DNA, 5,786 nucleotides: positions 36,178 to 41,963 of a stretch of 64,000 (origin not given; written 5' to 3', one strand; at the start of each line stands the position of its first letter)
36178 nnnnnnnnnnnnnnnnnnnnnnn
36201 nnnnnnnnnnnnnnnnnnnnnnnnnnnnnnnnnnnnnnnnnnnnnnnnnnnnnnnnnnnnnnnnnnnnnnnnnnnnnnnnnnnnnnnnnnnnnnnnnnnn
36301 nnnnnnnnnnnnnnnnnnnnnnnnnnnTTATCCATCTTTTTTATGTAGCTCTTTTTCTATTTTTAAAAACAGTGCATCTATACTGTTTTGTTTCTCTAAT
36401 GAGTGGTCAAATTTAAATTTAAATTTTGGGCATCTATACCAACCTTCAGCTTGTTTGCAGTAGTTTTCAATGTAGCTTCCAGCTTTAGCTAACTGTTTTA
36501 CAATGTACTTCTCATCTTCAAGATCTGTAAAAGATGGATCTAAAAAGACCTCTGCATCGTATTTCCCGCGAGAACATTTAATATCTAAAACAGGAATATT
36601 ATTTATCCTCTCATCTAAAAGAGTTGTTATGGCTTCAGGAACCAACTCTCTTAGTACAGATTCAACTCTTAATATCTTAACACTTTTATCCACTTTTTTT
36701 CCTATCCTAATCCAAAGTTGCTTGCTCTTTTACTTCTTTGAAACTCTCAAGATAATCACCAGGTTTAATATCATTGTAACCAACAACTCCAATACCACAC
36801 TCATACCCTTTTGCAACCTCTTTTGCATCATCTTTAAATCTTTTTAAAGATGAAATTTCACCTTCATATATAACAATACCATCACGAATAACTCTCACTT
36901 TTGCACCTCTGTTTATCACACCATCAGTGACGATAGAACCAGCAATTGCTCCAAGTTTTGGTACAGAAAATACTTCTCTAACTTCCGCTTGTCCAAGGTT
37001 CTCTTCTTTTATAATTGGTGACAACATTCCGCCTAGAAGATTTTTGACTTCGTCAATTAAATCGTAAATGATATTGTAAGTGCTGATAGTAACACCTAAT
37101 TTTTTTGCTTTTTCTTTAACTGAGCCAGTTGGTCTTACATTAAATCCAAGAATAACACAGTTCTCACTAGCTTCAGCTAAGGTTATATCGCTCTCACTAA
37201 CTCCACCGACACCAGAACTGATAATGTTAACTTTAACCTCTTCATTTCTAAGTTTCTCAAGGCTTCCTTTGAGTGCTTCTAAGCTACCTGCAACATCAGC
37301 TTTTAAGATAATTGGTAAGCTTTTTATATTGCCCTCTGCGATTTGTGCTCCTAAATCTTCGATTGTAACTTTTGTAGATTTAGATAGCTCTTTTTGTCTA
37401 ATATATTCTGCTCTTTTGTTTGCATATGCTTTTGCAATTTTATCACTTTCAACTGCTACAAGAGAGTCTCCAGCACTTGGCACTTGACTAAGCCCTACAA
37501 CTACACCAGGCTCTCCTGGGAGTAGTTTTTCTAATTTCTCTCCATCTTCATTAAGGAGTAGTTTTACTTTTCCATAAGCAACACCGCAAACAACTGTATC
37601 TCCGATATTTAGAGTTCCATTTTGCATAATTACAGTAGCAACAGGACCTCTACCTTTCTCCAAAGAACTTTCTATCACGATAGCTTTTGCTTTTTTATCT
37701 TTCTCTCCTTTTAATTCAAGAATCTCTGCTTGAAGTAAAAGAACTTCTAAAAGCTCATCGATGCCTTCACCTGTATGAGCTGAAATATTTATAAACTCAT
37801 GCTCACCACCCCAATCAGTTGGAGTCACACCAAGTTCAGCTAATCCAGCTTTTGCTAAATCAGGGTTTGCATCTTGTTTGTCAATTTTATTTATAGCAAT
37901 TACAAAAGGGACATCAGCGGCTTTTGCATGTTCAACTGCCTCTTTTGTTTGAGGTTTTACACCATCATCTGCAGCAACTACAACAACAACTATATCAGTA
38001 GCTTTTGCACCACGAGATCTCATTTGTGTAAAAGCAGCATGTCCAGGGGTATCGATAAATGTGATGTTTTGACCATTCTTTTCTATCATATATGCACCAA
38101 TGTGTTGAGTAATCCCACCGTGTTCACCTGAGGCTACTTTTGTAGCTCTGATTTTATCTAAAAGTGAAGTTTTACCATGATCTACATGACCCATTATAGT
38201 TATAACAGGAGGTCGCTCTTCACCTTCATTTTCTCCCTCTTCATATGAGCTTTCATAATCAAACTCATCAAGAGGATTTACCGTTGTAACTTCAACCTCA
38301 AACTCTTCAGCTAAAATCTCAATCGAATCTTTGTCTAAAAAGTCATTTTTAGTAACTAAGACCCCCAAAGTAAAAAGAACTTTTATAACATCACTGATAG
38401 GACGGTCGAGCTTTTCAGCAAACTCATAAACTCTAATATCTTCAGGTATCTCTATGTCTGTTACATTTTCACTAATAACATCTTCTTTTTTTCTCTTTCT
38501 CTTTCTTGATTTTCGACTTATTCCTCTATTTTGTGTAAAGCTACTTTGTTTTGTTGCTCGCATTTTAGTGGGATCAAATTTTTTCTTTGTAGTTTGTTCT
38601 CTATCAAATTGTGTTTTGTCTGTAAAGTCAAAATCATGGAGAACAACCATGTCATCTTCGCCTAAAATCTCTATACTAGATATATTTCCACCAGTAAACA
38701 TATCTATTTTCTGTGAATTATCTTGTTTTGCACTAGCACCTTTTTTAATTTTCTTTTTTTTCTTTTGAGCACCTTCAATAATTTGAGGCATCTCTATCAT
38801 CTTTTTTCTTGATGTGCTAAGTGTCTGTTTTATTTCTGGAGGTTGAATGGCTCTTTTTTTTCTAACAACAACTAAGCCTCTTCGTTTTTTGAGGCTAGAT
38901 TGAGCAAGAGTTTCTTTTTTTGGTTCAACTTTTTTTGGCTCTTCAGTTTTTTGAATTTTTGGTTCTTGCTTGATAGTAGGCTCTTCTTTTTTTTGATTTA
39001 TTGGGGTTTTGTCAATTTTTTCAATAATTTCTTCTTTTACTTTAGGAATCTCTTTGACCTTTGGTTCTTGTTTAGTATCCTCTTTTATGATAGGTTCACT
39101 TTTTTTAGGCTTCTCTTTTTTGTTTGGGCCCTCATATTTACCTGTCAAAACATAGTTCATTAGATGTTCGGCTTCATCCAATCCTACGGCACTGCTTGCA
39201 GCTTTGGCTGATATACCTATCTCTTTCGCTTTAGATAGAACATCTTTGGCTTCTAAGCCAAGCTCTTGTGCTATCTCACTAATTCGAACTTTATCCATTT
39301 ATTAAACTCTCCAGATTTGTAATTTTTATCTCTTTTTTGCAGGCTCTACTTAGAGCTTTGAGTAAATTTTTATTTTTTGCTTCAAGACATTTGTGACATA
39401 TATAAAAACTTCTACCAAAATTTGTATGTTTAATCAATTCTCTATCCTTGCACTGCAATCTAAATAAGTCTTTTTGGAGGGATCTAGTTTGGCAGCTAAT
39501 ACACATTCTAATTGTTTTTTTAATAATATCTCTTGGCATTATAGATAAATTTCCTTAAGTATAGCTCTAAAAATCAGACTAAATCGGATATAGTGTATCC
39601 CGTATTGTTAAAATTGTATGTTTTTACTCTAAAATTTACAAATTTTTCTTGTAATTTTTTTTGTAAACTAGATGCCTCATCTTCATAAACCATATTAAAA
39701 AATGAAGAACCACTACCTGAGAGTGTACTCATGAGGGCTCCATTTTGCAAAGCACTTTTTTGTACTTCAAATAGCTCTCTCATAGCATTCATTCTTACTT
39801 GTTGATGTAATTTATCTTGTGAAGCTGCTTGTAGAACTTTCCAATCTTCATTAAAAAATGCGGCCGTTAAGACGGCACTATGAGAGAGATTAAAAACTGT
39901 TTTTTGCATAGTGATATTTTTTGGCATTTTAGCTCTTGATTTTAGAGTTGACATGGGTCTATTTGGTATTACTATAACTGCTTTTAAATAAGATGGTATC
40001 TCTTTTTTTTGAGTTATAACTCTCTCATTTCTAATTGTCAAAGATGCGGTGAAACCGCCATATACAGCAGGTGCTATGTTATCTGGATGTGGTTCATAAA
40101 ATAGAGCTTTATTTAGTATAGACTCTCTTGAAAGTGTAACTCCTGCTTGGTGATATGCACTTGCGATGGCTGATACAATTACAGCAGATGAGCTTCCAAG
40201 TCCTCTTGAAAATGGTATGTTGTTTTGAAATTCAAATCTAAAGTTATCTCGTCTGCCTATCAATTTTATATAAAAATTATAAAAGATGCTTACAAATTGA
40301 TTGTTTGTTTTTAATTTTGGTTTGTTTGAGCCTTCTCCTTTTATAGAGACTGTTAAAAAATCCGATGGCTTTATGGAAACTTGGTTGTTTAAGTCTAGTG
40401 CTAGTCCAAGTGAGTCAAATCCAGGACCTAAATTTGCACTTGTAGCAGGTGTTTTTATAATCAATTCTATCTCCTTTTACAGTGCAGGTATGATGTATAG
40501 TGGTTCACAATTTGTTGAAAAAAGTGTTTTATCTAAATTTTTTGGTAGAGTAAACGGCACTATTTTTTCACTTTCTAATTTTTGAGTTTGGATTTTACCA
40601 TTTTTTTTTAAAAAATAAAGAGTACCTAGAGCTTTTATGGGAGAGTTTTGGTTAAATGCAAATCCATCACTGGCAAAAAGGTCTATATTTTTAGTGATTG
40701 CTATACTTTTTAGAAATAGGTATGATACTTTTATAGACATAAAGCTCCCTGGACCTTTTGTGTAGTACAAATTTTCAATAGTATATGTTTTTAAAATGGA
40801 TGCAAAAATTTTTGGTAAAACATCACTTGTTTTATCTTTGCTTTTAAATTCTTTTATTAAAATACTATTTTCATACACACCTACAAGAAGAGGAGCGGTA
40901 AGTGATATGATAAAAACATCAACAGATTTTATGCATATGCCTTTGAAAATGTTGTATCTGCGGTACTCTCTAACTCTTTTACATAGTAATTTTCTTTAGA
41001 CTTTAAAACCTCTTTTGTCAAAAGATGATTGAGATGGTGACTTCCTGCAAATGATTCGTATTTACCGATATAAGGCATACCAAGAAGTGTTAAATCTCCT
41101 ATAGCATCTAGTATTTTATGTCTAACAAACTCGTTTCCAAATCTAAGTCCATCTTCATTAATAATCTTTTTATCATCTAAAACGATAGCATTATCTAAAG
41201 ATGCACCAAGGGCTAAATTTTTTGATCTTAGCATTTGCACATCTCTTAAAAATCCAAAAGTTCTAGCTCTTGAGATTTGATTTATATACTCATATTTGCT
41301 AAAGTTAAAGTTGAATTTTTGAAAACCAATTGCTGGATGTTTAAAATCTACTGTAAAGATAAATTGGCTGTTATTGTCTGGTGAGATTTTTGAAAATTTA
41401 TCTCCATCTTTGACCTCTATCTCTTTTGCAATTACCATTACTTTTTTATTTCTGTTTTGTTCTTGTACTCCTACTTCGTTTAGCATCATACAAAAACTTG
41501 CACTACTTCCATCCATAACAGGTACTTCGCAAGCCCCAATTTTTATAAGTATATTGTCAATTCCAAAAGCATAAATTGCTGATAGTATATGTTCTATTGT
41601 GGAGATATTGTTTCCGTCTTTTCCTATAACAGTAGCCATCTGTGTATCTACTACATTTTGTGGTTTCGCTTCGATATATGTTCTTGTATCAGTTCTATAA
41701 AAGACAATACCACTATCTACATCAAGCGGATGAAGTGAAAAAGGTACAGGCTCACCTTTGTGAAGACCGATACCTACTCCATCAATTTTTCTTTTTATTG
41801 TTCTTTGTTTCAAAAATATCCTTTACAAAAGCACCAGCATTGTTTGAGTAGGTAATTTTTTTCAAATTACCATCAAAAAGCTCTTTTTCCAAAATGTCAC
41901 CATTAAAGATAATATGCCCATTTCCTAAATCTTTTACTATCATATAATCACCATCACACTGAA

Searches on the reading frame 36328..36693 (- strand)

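Call 12: search_protein_families(library=pfam, proteins=[window:36328-36693:-])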
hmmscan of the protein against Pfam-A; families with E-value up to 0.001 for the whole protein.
window:36328-36693:- (121 aa): 1 family
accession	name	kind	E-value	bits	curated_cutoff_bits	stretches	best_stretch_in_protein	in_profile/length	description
PF02033.23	RBFA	-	6.1e-15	55.8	34.7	1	8-109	3-105/105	Ribosome-binding factor A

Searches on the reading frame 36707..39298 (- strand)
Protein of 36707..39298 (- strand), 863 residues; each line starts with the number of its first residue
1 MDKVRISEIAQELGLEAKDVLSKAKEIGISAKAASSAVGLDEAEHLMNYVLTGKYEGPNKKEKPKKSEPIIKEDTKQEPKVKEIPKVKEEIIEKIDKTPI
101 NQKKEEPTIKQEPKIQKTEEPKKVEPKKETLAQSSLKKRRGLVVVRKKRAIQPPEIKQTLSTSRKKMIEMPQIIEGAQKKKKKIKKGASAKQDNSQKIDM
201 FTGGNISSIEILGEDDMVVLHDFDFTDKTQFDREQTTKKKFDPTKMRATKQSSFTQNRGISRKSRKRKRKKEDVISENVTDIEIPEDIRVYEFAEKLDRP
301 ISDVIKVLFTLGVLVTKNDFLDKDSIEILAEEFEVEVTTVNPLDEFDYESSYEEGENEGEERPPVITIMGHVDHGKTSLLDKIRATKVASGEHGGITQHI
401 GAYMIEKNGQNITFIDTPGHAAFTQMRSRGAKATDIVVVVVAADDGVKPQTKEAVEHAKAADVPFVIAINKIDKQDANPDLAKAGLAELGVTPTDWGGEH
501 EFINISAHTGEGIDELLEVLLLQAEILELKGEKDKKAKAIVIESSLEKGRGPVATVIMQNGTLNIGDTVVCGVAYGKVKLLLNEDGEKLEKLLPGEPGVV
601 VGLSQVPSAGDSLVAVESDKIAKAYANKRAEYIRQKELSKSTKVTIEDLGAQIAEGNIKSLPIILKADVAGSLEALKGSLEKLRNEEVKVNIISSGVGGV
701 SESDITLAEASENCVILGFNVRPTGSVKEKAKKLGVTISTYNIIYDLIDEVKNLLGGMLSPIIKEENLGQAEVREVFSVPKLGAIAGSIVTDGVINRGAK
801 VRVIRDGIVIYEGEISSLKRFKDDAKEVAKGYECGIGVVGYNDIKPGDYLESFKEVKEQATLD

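Call 12: search_protein_families(library=pfam, proteins=[window:36707-39298:-])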
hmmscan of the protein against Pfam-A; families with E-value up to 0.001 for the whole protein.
window:36707-39298:- (863 aa): 11 families
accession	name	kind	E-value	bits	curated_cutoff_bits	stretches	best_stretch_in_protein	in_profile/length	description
PF11987.13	IF-2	-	5.2e-42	142.9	27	1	636-752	2-117/117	Translation-initiation factor 2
PF00009.33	GTP_EFTU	-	2.3e-36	125.6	26.5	1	365-521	5-183/188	Elongation factor Tu GTP binding domain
PF22042.2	EF-G_D2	-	4.5e-25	88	27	1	536-615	1-83/84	Elongation factor G domain 2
PF04760.21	IF2_N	-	2.4e-22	78.9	25.3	2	285-336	1-53/53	Translation initiation factor IF-2, N-terminal region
PF01926.29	MMR_HSR1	-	1.8e-12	47.8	21.9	1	366-471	2-113/113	50S ribosome-binding GTPase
PF03144.31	GTP_EFTU_D2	-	3.5e-10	40.6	30.3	1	783-850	1-72/73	Elongation factor Tu domain 2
PF00025.27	Arf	-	5.9e-06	26.3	22.3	1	366-521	17-171/174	ADP-ribosylation factor family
PF02421.24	FeoB_N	-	2.8e-05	24.1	27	1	366-478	3-121/156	Ferrous iron transport protein B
PF03193.22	RsgA_GTPase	-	2.9e-05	24.4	30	0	435-521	24-105/174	RsgA GTPase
PF03308.22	MeaB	-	5.2e-05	22.8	23.1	1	389-539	103-250/273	Methylmalonyl Co-A mutase-associated GTPase MeaB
PF00071.28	Ras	-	0.00015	21.8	21.6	1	367-521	3-157/162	Ras family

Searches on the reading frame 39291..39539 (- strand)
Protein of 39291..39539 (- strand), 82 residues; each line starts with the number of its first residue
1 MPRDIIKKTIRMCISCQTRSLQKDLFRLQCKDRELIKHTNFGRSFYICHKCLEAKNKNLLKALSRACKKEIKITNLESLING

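Call 12: search_protein_families(library=pfam, proteins=[window:39291-39539:-])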
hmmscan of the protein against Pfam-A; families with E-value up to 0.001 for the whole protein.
window:39291-39539:- (82 aa): 1 family
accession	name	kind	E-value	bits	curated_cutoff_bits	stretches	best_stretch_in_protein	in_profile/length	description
PF04296.18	YlxR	-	2e-07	31.3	26.9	1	11-73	1-67/75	Protein of unknown function (DUF448)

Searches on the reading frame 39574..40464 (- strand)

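Call 12: search_protein_families(library=pfam, proteins=[window:39574-40464:-])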
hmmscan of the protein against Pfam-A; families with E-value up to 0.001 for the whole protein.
window:39574-40464:- (296 aa): 3 families
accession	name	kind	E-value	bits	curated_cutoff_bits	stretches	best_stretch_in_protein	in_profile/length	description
PF00288.32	GHMP_kinases_N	-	1.9e-12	47.7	22.3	1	68-137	13-87/87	GHMP kinases N terminal domain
PF08544.19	GHMP_kinases_C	-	3.7e-08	34.1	21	1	206-276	8-84/85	GHMP kinases C terminal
PF22700.2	MVD-like_N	-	0.00081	19.5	27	0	52-116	59-124/157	Diphosphomevalonate decarboxylase-like N-terminal domain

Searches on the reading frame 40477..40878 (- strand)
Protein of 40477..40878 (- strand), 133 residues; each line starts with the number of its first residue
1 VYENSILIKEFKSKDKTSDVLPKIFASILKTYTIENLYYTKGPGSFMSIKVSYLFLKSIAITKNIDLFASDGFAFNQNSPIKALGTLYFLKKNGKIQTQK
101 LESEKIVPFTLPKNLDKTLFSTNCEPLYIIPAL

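Call 12: search_protein_families(library=pfam, proteins=[window:40477-40878:-])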
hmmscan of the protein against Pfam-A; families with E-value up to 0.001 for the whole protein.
window:40477-40878:- (133 aa): 0 families

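Call 27: search_protein_families(library=pfam, proteins=[window:40477-40878:-], max_evalue=0.01)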
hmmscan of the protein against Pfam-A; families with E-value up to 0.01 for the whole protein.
window:40477-40878:- (133 aa): 1 family
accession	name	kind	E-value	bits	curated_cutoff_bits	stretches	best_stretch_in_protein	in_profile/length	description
PF00814.31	TsaD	-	0.0044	17.2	24.8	1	31-67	48-84/264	tRNA N6-adenosine threonylcarbamoyltransferase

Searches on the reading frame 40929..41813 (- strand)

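Call 12: search_protein_families(library=pfam, proteins=[window:40929-41813:-])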
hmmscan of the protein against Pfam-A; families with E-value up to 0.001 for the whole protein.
window:40929-41813:- (294 aa): 1 family
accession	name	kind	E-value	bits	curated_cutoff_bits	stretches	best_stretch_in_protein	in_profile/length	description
PF03331.19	LpxC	-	1.4e-100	336.7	27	1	3-270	1-267/268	UDP-3-O-acyl N-acetylglycosamine deacetylase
